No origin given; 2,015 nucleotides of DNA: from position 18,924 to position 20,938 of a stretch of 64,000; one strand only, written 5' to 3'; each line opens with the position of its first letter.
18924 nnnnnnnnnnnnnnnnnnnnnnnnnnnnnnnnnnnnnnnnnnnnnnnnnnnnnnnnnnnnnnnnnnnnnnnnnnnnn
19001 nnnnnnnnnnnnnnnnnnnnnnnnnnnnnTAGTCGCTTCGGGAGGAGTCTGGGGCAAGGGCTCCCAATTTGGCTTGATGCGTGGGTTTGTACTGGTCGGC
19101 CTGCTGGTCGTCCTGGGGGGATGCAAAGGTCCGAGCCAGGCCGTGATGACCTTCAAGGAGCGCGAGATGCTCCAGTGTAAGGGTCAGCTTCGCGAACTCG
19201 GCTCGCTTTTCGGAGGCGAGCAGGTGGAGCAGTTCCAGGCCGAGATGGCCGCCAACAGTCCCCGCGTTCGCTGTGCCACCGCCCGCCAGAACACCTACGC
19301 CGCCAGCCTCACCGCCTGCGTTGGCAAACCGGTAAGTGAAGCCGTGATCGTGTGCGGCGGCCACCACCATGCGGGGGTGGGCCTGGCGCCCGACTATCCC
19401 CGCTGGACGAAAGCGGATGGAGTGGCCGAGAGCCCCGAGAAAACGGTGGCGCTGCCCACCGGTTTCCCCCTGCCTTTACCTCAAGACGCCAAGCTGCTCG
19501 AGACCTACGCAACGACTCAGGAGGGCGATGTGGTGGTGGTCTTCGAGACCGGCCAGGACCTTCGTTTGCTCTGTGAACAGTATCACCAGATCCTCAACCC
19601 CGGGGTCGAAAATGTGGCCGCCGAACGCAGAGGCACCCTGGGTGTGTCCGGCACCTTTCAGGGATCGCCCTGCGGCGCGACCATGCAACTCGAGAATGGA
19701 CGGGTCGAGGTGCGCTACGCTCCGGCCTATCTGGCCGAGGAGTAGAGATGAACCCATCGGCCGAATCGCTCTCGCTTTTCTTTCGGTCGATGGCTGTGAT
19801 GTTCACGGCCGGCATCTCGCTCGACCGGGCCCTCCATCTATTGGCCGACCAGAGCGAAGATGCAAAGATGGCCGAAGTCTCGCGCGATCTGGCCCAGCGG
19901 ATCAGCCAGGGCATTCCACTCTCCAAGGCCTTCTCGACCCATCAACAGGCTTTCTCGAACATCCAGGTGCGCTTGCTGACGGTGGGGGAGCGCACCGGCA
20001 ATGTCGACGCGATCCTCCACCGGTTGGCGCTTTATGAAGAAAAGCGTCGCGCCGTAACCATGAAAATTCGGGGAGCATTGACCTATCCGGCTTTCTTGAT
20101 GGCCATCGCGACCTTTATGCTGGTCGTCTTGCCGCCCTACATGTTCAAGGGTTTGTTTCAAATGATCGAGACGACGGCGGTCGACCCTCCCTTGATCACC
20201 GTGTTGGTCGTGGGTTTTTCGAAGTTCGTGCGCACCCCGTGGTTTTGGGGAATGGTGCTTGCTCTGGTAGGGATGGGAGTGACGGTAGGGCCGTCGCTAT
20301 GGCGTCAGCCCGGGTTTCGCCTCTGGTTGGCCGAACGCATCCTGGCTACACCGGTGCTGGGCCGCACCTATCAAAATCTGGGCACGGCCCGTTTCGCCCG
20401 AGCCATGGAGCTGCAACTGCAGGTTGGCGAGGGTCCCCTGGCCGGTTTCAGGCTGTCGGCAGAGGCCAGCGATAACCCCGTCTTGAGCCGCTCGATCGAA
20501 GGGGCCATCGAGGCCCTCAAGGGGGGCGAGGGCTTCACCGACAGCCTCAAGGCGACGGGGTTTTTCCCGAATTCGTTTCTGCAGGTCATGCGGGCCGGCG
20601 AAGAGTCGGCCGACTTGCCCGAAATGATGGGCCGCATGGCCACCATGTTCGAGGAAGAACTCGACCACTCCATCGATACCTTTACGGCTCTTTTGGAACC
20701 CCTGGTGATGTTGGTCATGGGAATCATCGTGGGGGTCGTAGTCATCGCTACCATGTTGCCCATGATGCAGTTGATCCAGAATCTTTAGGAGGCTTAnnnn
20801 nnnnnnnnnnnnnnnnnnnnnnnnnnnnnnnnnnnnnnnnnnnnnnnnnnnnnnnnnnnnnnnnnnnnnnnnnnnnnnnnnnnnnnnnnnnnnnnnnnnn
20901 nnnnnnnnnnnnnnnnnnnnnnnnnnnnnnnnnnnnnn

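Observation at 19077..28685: Pseudopilus-like (GspF plus PilX-like plus two minor pseudopilins) operon fused to Thr-phospho/cAMP signalling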

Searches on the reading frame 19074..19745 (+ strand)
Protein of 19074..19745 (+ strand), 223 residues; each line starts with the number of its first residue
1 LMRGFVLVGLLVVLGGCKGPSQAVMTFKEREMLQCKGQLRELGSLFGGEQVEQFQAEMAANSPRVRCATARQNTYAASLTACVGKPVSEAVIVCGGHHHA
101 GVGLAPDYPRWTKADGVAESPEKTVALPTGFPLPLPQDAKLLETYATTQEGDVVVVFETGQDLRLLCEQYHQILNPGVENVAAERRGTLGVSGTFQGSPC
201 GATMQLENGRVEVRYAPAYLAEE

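Call 3: search_protein_families(library=pfam, proteins=[window:19074-19745:+], max_evalue=0.01)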
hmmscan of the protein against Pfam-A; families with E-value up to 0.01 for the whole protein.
window:19074-19745:+ (223 aa): 0 families

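Call 17: search_protein_families(library=ncbifam, proteins=[window:19074-19745:+], max_evalue=0.1)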
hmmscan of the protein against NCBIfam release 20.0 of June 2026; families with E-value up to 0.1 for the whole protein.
window:19074-19745:+ (223 aa): 0 families

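Call 35: search_protein_families(library=padloc, proteins=[window:19074-19745:+], max_evalue=0.001)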
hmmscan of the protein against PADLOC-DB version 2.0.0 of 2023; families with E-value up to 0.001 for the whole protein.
window:19074-19745:+ (223 aa): 0 families

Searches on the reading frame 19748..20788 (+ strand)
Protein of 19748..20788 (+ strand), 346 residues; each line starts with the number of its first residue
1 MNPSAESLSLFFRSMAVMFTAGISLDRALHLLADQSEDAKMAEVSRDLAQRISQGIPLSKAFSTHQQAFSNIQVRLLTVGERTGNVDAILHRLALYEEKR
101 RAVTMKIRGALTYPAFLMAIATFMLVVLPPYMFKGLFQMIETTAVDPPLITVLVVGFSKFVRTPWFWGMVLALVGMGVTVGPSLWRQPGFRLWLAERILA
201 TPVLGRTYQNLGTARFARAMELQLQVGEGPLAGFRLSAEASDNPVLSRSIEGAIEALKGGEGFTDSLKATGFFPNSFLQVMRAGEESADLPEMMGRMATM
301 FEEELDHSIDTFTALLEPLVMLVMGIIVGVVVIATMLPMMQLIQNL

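Call 3: search_protein_families(library=pfam, proteins=[window:19748-20788:+], max_evalue=0.01)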
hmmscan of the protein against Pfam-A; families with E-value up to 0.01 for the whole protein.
window:19748-20788:+ (346 aa): 1 family
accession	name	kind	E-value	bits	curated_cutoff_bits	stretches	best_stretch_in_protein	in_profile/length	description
PF00482.28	T2SSF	-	1.6e-49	167.4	25.2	2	11-128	1-119/125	Type II secretion system (T2SS), protein F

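Call 7: find_encoding_contigs(protein=window:19748-20788:+, flank=10000, max_places=6)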
Protein window:19748-20788:+ (346 aa): 3 contigs read that carry it; 1 place shown.
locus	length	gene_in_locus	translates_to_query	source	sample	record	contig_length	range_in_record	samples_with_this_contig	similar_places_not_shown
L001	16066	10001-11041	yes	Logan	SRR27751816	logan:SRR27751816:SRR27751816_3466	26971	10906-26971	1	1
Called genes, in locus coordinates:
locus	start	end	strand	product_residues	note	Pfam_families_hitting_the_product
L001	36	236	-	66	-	-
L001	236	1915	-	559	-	PF18626:Gln_deamidase_2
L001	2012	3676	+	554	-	PF03415:Peptidase_C11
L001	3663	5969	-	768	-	-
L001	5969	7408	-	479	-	PF00171:Aldedh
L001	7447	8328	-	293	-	PF01551:Peptidase_M23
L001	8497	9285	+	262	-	-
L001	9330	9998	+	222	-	-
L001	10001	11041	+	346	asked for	PF00482:T2SSF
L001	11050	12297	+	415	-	PF16697:Yop-YscD_cpl (weak), PF00498:FHA, PF00211:Guanylate_cyc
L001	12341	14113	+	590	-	-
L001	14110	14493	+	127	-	-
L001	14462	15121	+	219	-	-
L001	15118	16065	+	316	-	?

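Call 17: search_protein_families(library=ncbifam, proteins=[window:19748-20788:+], max_evalue=0.1)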
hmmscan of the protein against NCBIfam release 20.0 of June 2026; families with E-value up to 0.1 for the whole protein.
window:19748-20788:+ (346 aa): 6 families
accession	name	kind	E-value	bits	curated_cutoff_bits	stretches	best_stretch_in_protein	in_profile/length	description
TIGR02120.1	GspF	equivalog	6e-74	249.7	424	1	4-345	61-400/401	type II secretion system inner membrane protein GspF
NF007861.0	PRK10573.1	equivalog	2.5e-54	184.9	401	1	7-343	60-395/401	protein transport protein HofC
NF047826.1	T3SSXpsF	equivalog_domain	2.1e-53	181.6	650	1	5-344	65-402/405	type II secretion system protein XpsF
NF052607.1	T4PiliAsmPilCThrm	equivalog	4.4e-53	180.8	700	1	3-346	63-404/406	type IV pilus assembly protein PilC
NF052606.1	T4PiliAsmPilCMyx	equivalog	1.2e-49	169.4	700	1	7-345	81-417/419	type IV pilus assembly protein PilC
NF041012.2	T4P_ComGB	equivalog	3e-33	115.6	240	1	10-344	5-332/332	competence type IV pilus assembly protein ComGB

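Call 35: search_protein_families(library=padloc, proteins=[window:19748-20788:+], max_evalue=0.001)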
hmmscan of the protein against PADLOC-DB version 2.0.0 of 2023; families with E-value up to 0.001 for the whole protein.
window:19748-20788:+ (346 aa): 0 families
